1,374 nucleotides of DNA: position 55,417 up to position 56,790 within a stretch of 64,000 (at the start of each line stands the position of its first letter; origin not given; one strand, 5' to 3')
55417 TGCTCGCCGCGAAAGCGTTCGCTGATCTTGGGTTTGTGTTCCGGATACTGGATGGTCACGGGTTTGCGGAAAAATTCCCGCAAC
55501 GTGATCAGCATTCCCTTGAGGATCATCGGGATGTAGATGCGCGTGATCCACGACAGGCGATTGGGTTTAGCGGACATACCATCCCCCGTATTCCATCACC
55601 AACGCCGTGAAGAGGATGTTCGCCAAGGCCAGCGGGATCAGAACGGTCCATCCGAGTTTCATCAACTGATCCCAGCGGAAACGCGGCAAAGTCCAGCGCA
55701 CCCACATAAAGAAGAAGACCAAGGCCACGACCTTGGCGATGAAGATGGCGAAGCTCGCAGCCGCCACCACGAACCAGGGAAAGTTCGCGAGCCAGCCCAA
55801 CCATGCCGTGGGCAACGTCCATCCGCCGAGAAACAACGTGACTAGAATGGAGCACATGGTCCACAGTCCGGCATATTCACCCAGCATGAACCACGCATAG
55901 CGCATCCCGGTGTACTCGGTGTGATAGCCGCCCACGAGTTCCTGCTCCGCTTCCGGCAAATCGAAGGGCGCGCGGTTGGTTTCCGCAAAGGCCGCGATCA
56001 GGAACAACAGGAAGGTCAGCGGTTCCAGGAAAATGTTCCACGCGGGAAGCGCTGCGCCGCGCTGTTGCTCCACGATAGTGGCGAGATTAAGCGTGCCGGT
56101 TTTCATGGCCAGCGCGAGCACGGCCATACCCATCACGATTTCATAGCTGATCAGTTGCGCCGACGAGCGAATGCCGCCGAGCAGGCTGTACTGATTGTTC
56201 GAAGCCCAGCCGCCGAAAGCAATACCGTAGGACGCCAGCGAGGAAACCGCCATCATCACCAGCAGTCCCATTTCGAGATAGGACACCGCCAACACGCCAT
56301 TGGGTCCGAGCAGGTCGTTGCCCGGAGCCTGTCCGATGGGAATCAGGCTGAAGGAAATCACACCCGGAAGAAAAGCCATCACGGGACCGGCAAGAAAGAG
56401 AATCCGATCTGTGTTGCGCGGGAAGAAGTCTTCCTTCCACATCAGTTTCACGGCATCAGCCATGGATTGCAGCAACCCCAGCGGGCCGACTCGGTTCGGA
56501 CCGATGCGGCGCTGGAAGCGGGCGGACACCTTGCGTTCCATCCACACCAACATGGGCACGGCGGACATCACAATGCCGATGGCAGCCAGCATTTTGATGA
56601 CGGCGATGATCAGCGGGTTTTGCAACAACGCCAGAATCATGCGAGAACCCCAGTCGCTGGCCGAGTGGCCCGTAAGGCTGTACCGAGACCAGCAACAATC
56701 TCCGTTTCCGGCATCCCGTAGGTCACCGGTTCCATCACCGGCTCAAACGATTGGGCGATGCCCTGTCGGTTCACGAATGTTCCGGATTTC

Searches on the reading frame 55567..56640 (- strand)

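Call 24: search_protein_families(library=pfam, proteins=[window:55567-56640:-], max_evalue=0.001)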
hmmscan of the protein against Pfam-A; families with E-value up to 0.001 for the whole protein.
window:55567-56640:- (357 aa): 1 family
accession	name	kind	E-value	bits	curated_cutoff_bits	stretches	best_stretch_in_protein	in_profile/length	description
PF00146.26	NADHdh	-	5.2e-117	390.9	27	1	16-346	2-298/298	NADH dehydrogenase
